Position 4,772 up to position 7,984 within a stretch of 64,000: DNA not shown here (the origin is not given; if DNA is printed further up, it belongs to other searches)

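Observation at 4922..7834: Secreted pentapeptide-repeat array fused to the GH-like domain, with a regular higher-order module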

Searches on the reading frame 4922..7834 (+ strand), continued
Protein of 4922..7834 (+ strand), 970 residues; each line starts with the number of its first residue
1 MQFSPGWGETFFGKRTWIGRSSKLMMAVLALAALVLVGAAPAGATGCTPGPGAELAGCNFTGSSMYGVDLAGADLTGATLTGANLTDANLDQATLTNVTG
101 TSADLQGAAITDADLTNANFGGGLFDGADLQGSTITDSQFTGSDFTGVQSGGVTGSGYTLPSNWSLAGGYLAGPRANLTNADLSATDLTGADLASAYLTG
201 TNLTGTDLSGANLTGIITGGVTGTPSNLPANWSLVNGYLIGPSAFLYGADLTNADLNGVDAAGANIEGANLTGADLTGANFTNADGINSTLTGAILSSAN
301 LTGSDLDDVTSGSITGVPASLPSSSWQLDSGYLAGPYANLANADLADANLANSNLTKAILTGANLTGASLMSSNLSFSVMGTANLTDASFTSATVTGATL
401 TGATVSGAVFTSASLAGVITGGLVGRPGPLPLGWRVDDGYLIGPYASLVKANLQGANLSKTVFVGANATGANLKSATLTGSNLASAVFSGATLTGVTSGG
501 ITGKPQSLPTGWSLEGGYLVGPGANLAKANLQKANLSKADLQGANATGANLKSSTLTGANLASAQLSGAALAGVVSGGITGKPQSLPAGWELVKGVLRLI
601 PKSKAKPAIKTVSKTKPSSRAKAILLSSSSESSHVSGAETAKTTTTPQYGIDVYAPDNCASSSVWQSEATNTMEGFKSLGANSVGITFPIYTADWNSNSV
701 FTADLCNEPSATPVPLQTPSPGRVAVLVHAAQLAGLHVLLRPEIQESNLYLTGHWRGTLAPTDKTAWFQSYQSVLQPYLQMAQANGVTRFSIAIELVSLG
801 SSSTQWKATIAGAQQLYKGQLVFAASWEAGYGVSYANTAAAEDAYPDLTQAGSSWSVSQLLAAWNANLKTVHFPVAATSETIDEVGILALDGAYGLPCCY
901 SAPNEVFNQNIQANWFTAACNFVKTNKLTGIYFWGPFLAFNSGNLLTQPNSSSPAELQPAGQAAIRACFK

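Call 10: find_homologous_proteins(query=window:4922-7831:+, max_evalue=1e-10)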
Query window:4922-7831:+ (970 aa): 5306 proteins with E <= 1e-10 among 8000 candidates; the best 120 are listed.
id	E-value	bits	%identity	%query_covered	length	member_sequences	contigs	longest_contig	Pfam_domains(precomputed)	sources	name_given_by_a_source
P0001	0.0e+0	2030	100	98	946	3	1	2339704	PF13576.13,PF13599.14,PF00805.29,PF22612.3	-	-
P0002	0.0e+0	1716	82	100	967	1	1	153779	PF13576.13,PF13599.14,PF00805.29,PF22612.3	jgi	jgi:uncharacterized protein YjbI with pentapeptide repeats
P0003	0.0e+0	1123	54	67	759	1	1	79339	PF13576.13,PF13599.14,PF00805.29,PF22612.3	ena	-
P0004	6.0e-261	886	41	56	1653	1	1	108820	PF13576.13,PF13599.14,PF00805.29,PF00041.28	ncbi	-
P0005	4.8e-252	857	45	83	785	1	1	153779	PF13576.13,PF13599.14,PF00805.29,PF22612.3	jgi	jgi:uncharacterized protein YjbI with pentapeptide repeats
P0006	3.9e-250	851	47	81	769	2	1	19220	PF13576.13,PF13599.14,PF00805.29,PF22612.3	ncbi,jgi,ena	jgi:uncharacterized protein YjbI with pentapeptide repeats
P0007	3.7e-247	841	47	81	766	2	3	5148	PF13576.13,PF13599.14,PF00805.29,PF22612.3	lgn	-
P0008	3.1e-232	791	46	77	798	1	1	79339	PF13576.13,PF13599.14,PF00805.29,PF22612.3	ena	-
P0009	1.8e-222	759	45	82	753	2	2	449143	PF13576.13,PF13599.14,PF00805.29,PF22612.3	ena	-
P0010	4.5e-222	758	44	83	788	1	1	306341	PF13576.13,PF13599.14,PF00805.29,PF22612.3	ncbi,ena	-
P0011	1.6e-212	726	50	65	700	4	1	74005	PF13576.13,PF13599.14,PF00805.29,PF22612.3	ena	-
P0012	3.2e-209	715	39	63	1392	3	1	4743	PF13576.13,PF13599.14,PF00805.29,PF00041.28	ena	-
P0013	6.2e-209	714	43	81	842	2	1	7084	PF13576.13,PF13599.14,PF00805.29,PF22612.3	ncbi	-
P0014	2.1e-207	709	49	65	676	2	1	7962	PF13576.13,PF13599.14,PF00805.29,PF22612.3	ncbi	ncbi:MAG: pentapeptide repeat-containing protein [Acidimicrobiales bacterium]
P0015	1.5e-200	687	48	66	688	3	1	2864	PF13576.13,PF13599.14,PF00805.29,PF22612.3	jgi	jgi:uncharacterized protein YjbI with pentapeptide repeats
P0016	4.1e-178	612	50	60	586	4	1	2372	PF13576.13,PF13599.14,PF00805.29,PF22612.3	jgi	jgi:uncharacterized protein YjbI with pentapeptide repeats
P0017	8.0e-177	608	50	61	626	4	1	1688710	PF13576.13,PF13599.14,PF00805.29,PF22612.3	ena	-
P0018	7.7e-174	598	34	60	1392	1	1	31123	PF13576.13,PF13599.14,PF00805.29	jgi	-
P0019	2.5e-171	590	40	57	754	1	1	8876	PF13576.13,PF13599.14,PF00805.29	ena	-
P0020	1.1e-170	588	38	56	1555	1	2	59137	PF13576.13,PF13599.14,PF00805.29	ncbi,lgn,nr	ncbi:MAG: pentapeptide repeat-containing protein [Solirubrobacterales bacterium]|nr:pentapeptide rep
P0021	1.3e-170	587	46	56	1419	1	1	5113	PF13576.13,PF17963.8,PF17892.8,PF00415.25,PF13599.14,PF13540.13,PF00805.29,PF25390.2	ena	-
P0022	1.4e-170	587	41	56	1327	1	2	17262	PF13576.13,PF13599.14,PF00805.29,PF25296.2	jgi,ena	jgi:uncharacterized protein YjbI with pentapeptide repeats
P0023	4.4e-168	579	41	56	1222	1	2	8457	PF13576.13,PF13599.14,PF00805.29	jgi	jgi:uncharacterized protein YjbI with pentapeptide repeats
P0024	2.7e-165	570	50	55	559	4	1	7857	PF13576.13,PF13599.14,PF00805.29,PF22612.3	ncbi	ncbi:MAG: pentapeptide repeat-containing protein [Acidimicrobiales bacterium]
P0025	7.9e-165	568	34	56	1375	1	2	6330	PF13576.13,PF13599.14,PF00805.29,PF25296.2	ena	-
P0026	2.5e-164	567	38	57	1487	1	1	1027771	PF13576.13,PF13599.14,PF00805.29,PF13620.13,PF22904.4,PF17210.10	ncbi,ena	-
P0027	6.5e-163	562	47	58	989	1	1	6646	PF13576.13,PF18676.7,PF13599.14,PF00805.29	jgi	jgi:uncharacterized protein YjbI with pentapeptide repeats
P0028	1.3e-160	554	36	56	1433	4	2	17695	PF13576.13,PF13599.14,PF00805.29,PF25296.2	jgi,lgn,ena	-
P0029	2.5e-160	553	36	56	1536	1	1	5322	PF13576.13,PF13599.14,PF00805.29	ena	-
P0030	1.8e-156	541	32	57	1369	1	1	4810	PF13576.13,PF13599.14,PF00805.29,PF25296.2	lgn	-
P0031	3.7e-155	536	40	55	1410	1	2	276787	PF13576.13,PF13599.14,PF00805.29,PF13620.13,PF22904.4,PF17210.10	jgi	jgi:uncharacterized protein YjbI with pentapeptide repeats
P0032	1.3e-153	531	33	57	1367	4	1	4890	PF13576.13,PF13599.14,PF00805.29,PF23894.3,PF25296.2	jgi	jgi:uncharacterized protein YjbI with pentapeptide repeats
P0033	5.2e-153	529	36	61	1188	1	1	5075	PF13576.13,PF13599.14,PF00805.29,PF25296.2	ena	-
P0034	6.3e-152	526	32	57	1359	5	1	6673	PF13576.13,PF13599.14,PF00805.29,PF25296.2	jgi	jgi:uncharacterized protein YjbI with pentapeptide repeats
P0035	2.1e-151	524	39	55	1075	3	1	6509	PF13576.13,PF13599.14,PF00805.29,PF25296.2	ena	-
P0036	2.2e-148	514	33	59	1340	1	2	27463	PF13576.13,PF13599.14,PF00805.29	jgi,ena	-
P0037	1.9e-145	504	36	57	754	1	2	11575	PF13576.13,PF13599.14,PF00805.29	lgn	-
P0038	2.2e-145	504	34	57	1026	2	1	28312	PF13576.13,PF13599.14,PF00805.29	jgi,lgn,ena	-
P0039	2.1e-142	494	37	51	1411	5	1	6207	PF13576.13,PF13599.14,PF00805.29,PF25296.2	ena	-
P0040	4.8e-142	493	37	56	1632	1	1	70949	PF13576.13,PF13599.14,PF00805.29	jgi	jgi:uncharacterized protein YjbI with pentapeptide repeats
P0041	8.9e-142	492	34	56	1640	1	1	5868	PF13576.13,PF13599.14,PF00805.29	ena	-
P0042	1.4e-140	488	34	57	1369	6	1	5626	PF13576.13,PF13599.14,PF00805.29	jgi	jgi:uncharacterized protein YjbI with pentapeptide repeats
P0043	1.8e-138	481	38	54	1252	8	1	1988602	PF13576.13,PF13599.14,PF00805.29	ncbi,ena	-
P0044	1.9e-138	481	37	57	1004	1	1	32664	PF13576.13,PF13599.14,PF00805.29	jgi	jgi:uncharacterized protein YjbI with pentapeptide repeats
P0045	3.6e-137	477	40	56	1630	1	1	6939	PF13576.13,PF13599.14,PF00805.29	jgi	jgi:uncharacterized protein YjbI with pentapeptide repeats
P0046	2.3e-134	467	37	49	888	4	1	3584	PF13576.13,PF13599.14,PF00805.29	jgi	-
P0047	1.4e-133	465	39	54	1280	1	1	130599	PF13715.13,PF13576.13,PF13599.14,PF00805.29,PF13620.13,PF22904.4,PF17210.10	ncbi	-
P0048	4.5e-133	463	35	56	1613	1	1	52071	PF13576.13,PF13599.14,PF00805.29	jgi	jgi:uncharacterized protein YjbI with pentapeptide repeats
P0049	1.1e-130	455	40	53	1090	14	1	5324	PF13576.13,PF13599.14,PF00805.29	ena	-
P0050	4.3e-130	453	40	57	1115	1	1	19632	PF13715.13,PF13576.13,PF11974.15,PF17802.8,PF13599.14,PF00805.29,PF13620.13,PF22904.4,PF17210.10,PF25296.2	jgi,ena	-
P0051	9.2e-129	449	40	52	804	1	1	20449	PF13576.13,PF13599.14,PF00805.29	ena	-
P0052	1.5e-126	442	37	57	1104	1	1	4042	PF13576.13,PF13599.14,PF00805.29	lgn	-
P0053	4.4e-126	440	32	52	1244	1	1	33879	PF13576.13,PF13599.14,PF00805.29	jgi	-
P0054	7.0e-124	433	34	62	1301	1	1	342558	PF13576.13,PF13599.14,PF00805.29,PF25021.2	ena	-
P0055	9.6e-124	432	37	49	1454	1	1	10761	PF13576.13,PF13599.14,PF00805.29,PF00041.28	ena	-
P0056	4.9e-122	427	36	56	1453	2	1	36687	PF13576.13,PF13599.14,PF00805.29,PF00041.28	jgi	-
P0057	7.3e-119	416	35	56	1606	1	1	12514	PF13576.13,PF13599.14,PF00805.29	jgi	jgi:uncharacterized protein YjbI with pentapeptide repeats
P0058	9.7e-118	412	37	56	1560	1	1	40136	PF13576.13,PF13599.14,PF00805.29,PF14252.12,PF22104.3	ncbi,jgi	jgi:uncharacterized protein YjbI with pentapeptide repeats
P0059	1.4e-116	409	38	58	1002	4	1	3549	PF13576.13,PF13599.14,PF00805.29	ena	-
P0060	1.4e-116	409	38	56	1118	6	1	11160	PF13715.13,PF13576.13,PF13599.14,PF00805.29,PF13620.13,PF22904.4,PF17210.10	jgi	jgi:uncharacterized protein YjbI with pentapeptide repeats/5-hydroxyisourate hydrolase-like protein 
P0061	3.3e-116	407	39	55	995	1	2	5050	PF13576.13,PF13599.14,PF00805.29,PF22104.3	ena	-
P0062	1.3e-114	402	36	55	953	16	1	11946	PF13576.13,PF13599.14,PF00805.29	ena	-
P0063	1.8e-114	402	33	56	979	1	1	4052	PF13576.13,PF13599.14,PF00805.29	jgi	jgi:uncharacterized protein YjbI with pentapeptide repeats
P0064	1.3e-113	399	40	56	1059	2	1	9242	PF22073.3,PF13576.13,PF15780.12,PF13599.14,PF00805.29,PF24507.2,PF12371.15,PF22544.3,PF00041.28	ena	-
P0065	2.5e-113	398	45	49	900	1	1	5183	PF13576.13,PF13599.14,PF00805.29,PF00041.28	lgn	-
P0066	5.2e-113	397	39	60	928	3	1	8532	PF05264.17,PF13576.13,PF13599.14,PF00805.29,PF00041.28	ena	-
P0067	5.4e-113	397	39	52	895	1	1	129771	PF13576.13,PF13599.14,PF00805.29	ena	-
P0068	5.7e-113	397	36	54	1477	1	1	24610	PF13576.13,PF13599.14,PF00805.29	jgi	jgi:uncharacterized protein YjbI with pentapeptide repeats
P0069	1.2e-112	396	34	60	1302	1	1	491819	PF13576.13,PF13599.14,PF00805.29,PF25021.2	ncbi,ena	-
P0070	1.3e-112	396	36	57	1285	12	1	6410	PF13715.13,PF13576.13,PF16640.12,PF13599.14,PF00805.29,PF13620.13,PF22904.4,PF17210.10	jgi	jgi:uncharacterized protein YjbI with pentapeptide repeats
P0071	2.2e-112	395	45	42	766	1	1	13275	PF13576.13,PF13599.14,PF00805.29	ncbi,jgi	jgi:uncharacterized protein YjbI with pentapeptide repeats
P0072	6.8e-112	393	45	56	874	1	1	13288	PF13576.13,PF13599.14,PF00805.29,PF00041.28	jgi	jgi:uncharacterized protein YjbI with pentapeptide repeats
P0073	1.9e-110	388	35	62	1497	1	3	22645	PF13576.13,PF13599.14,PF00805.29,PF23894.3,PF25296.2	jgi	jgi:uncharacterized protein YjbI with pentapeptide repeats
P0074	5.2e-110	387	40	55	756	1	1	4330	PF13576.13,PF13599.14,PF00805.29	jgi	-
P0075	1.2e-109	386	38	57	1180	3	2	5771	PF13576.13,PF13599.14,PF00805.29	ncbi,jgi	jgi:uncharacterized protein YjbI with pentapeptide repeats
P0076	1.3e-109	386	34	56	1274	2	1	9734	PF13576.13,PF13599.14,PF00805.29,PF25296.2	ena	-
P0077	6.6e-109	383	36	55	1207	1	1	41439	PF13715.13,PF13576.13,PF11974.15,PF17802.8,PF13599.14,PF00805.29,PF13620.13,PF22904.4,PF17210.10,PF00041.28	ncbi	-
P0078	6.6e-109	383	34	62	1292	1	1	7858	PF13576.13,PF13599.14,PF00805.29,PF25021.2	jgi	jgi:uncharacterized protein YjbI with pentapeptide repeats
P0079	1.8e-108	382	39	53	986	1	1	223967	PF13576.13,PF13599.14,PF00805.29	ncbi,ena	-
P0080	3.3e-108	381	34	56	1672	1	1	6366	PF13576.13,PF13599.14,PF00805.29,PF23894.3,PF25296.2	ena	-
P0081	5.7e-108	380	36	65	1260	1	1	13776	PF13576.13,PF13599.14,PF00805.29,PF01436.28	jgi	jgi:uncharacterized protein YjbI with pentapeptide repeats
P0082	4.0e-107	377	35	60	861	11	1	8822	PF13576.13,PF13599.14,PF00805.29,PF00041.28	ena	-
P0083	4.3e-107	377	36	54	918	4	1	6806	PF13576.13,PF13599.14,PF00805.29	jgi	jgi:uncharacterized protein YjbI with pentapeptide repeats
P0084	8.8e-107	376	37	58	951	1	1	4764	PF13576.13,PF13599.14,PF00805.29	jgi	jgi:uncharacterized protein YjbI with pentapeptide repeats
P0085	1.1e-105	373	39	51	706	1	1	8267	PF13576.13,PF13599.14,PF00805.29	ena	-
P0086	1.3e-105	372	36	54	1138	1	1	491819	PF13576.13,PF13599.14,PF00805.29,PF01436.28,PF25021.2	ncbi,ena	-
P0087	2.4e-105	371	38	57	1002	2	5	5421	PF13576.13,PF13599.14,PF00805.29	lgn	-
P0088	2.7e-105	371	36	43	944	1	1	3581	PF13576.13,PF13599.14,PF00805.29,PF00041.28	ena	-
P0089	3.6e-105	371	34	57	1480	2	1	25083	PF13576.13,PF13599.14,PF00805.29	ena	-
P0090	5.0e-105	370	38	54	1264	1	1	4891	PF13715.13,PF13576.13,PF16640.12,PF13599.14,PF00805.29,PF13620.13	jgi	jgi:uncharacterized protein YjbI with pentapeptide repeats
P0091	6.0e-105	370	34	56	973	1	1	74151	PF13576.13,PF13599.14,PF00805.29,PF25296.2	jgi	jgi:trimeric autotransporter adhesin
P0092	6.2e-105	370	36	57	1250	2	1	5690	PF13576.13,PF13599.14,PF00805.29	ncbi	-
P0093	1.1e-104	369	40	53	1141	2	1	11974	PF13576.13,PF13599.14,PF00805.29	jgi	jgi:uncharacterized protein YjbI with pentapeptide repeats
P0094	1.4e-104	369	37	58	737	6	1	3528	PF13576.13,PF13599.14,PF00805.29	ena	-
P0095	5.5e-104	367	38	54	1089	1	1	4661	PF13576.13,PF25059.2,PF13599.14,PF00805.29,PF00041.28,PF16656.12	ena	-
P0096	3.7e-103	364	35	57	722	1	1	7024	PF13576.13,PF13599.14,PF00805.29,PF00041.28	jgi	-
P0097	6.1e-103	363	30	57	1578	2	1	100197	PF13576.13,PF13599.14,PF00805.29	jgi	jgi:uncharacterized protein YjbI with pentapeptide repeats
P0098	1.5e-102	362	39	58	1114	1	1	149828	PF13576.13,PF13599.14,PF00805.29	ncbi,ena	-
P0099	2.3e-102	362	34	59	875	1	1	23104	PF13576.13,PF13599.14,PF00805.29,PF25296.2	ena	-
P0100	2.7e-102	361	39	58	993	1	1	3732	PF13576.13,PF13599.14,PF00805.29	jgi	jgi:uncharacterized protein YjbI with pentapeptide repeats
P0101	3.0e-102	361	37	54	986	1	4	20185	PF13576.13,PF13599.14,PF00805.29,PF25021.2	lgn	-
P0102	3.2e-102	361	43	57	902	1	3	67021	PF13715.13,PF13576.13,PF13599.14,PF00805.29,PF13620.13,PF22904.4,PF17210.10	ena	-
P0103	7.1e-102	360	36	59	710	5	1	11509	PF13576.13,PF13599.14,PF00805.29,PF25296.2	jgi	jgi:uncharacterized protein YjbI with pentapeptide repeats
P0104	1.7e-101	359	41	51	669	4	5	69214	PF13576.13,PF13599.14,PF00805.29,PF00041.28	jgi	jgi:uncharacterized protein YjbI with pentapeptide repeats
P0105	7.6e-101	357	41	43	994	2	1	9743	PF13576.13,PF13599.14,PF00805.29,PF25021.2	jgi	jgi:uncharacterized protein YjbI with pentapeptide repeats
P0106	2.4e-100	355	34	52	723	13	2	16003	PF13576.13,PF13599.14,PF00805.29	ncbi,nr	ncbi:MAG: pentapeptide repeat-containing protein [Micrococcales bacterium]|nr:pentapeptide repeat-co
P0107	4.8e-100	354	41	50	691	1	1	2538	PF13576.13,PF13599.14,PF00805.29,PF00041.28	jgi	jgi:uncharacterized protein YjbI with pentapeptide repeats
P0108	5.4e-100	354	41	51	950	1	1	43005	PF13576.13,PF13599.14,PF00805.29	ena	-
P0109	1.2e-99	353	38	52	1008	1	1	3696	PF13576.13,PF13599.14,PF00805.29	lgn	-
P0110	2.1e-99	352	37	56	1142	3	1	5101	PF13576.13,PF11974.15,PF17802.8,PF13599.14,PF00805.29,PF13620.13,PF22904.4,PF17210.10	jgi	-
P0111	2.6e-99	351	40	51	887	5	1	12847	PF13576.13,PF13599.14,PF00805.29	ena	-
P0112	3.0e-99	351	50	43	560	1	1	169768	PF13576.13,PF13599.14,PF00805.29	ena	-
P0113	3.5e-99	351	35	58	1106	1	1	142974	PF13576.13,PF13599.14,PF00805.29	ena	-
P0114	4.4e-99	351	38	52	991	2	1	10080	PF13576.13,PF13599.14,PF00805.29,PF25296.2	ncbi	-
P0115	1.2e-98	349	39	57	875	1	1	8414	PF13576.13,PF13599.14,PF00805.29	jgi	jgi:uncharacterized protein YjbI with pentapeptide repeats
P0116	1.6e-98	349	31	56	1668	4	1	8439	PF01391.24,PF13576.13,PF13599.14,PF00805.29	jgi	jgi:uncharacterized protein YjbI with pentapeptide repeats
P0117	1.9e-98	349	41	57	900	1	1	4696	PF13576.13,PF13599.14,PF00805.29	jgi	jgi:uncharacterized protein YjbI with pentapeptide repeats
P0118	3.4e-98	348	38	47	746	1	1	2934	PF13576.13,PF13599.14,PF00805.29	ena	-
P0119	4.1e-98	348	37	54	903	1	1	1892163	PF13576.13,PF13599.14,PF00805.29,PF13472.13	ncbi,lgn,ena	-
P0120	4.7e-97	344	33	56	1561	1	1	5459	PF13576.13,PF13599.14,PF00805.29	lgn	-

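Call 12: find_encoding_contigs(protein=P0002, flank=10000, max_places=3)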
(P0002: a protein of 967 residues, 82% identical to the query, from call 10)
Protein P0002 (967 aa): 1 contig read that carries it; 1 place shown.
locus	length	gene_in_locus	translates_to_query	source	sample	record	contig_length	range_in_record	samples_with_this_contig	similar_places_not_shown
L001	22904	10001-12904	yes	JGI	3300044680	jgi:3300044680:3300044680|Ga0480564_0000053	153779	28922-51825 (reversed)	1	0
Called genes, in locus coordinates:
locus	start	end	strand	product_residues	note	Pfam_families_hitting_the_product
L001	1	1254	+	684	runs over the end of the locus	PF00535:Glycos_transf_2 (weak), PF13641:Glyco_tranf_2_3 (faint), PF13632:Glyco_trans_2_3 (weak), PF13439:Glyco_transf_4 (faint), PF00534:Glycos_transf_1 (weak), PF13692:Glyco_trans_1_4 (weak)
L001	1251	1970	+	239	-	PF03567:Sulfotransfer_2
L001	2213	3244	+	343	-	PF22612:GH113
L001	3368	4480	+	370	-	PF22612:GH113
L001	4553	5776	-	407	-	PF01548:DEDD_Tnp_IS110, PF02371:Transposase_20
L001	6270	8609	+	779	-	PF00933:Glyco_hydro_3, PF01915:Glyco_hydro_3_C, PF14310:Fn3-like, PF05345:He_PIG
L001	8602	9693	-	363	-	PF22612:GH113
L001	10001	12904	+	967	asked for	PF00805:Pentapeptide, PF13576:Pentapeptide_3 (faint), PF13599:Pentapeptide_4 (weak), PF00805:Pentapeptide, PF22612:GH113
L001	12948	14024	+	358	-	PF00535:Glycos_transf_2, PF10111:Glyco_tranf_2_2 (faint), PF13641:Glyco_tranf_2_3 (weak)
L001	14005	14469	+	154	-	-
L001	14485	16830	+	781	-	-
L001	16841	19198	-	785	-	PF00805:Pentapeptide, PF13576:Pentapeptide_3 (faint), PF13599:Pentapeptide_4, PF00805:Pentapeptide, PF22612:GH113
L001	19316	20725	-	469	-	PF00535:Glycos_transf_2, PF10111:Glyco_tranf_2_2, PF13641:Glyco_tranf_2_3, PF13506:Glyco_transf_21 (weak), PF13632:Glyco_trans_2_3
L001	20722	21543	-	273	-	PF00106:adh_short, PF23441:SDR (weak), PF13561:adh_short_C2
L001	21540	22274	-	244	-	PF02633:Creatininase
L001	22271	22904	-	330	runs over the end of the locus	PF01012:ETF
